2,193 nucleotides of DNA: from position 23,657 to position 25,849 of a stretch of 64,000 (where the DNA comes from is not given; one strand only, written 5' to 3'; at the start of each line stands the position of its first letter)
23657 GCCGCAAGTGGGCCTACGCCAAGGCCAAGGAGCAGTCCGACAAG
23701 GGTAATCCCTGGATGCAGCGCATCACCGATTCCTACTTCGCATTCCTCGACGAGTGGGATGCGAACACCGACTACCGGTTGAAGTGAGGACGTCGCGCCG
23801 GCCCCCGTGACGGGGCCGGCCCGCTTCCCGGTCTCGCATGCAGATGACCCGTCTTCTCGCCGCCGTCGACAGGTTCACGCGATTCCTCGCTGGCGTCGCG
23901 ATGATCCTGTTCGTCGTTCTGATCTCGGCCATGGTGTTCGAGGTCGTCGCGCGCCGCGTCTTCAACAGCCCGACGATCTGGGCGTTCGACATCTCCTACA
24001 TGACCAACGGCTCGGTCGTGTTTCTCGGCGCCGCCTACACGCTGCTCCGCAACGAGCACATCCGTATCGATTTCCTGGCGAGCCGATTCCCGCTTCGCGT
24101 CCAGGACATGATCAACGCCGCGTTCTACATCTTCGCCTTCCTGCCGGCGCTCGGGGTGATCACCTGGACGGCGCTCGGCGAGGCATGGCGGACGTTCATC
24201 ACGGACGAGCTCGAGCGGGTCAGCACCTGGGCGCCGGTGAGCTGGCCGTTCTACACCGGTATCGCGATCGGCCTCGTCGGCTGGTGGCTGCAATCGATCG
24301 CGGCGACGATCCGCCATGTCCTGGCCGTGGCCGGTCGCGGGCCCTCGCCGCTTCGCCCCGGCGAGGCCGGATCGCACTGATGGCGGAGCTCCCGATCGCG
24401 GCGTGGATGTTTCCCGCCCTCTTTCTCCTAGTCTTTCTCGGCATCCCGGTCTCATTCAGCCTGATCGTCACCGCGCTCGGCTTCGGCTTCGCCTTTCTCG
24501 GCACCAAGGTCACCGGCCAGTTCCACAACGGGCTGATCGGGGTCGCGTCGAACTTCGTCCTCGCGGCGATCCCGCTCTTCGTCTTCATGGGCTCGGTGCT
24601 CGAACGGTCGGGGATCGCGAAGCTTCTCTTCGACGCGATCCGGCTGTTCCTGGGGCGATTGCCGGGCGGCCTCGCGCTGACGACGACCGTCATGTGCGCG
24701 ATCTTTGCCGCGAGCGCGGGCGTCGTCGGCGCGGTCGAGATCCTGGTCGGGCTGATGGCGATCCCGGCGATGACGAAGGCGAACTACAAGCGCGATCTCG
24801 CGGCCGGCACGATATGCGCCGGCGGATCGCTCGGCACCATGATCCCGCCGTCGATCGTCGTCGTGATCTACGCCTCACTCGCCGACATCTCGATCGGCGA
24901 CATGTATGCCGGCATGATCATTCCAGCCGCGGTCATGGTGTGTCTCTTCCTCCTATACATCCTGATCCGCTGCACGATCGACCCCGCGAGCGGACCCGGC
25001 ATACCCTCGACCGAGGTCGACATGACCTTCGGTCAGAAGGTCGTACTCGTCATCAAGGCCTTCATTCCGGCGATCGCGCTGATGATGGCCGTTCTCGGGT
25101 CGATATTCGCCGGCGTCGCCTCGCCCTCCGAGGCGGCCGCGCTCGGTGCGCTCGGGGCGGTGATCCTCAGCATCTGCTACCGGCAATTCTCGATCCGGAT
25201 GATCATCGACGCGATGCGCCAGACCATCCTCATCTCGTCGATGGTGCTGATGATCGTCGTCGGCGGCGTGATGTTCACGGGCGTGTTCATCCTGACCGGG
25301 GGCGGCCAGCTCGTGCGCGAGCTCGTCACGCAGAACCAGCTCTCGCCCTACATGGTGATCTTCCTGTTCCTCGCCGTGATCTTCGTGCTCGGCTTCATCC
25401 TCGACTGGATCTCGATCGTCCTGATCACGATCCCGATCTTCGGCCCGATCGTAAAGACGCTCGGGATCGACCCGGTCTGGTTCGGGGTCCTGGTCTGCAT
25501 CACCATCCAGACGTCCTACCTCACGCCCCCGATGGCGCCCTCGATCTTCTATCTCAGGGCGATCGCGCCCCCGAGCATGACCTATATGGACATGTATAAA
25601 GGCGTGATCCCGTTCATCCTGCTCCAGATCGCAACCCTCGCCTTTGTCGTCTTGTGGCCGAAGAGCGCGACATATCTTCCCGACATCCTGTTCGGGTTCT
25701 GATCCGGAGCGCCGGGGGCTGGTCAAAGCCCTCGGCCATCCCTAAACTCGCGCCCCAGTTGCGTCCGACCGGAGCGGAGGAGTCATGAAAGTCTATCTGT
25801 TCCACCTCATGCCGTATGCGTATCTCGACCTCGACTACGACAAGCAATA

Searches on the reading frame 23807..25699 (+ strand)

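Call 42: search_protein_families(library=pfam, proteins=[window:23807-25699:+], max_evalue=0.00001)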
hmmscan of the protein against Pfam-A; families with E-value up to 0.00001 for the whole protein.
window:23807-25699:+ (631 aa): 1 family
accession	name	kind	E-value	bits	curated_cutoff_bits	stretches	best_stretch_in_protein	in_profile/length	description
PF06808.19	DctM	-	3.3e-76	257.2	23.8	1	204-618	3-411/413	Tripartite ATP-independent periplasmic transporter, DctM component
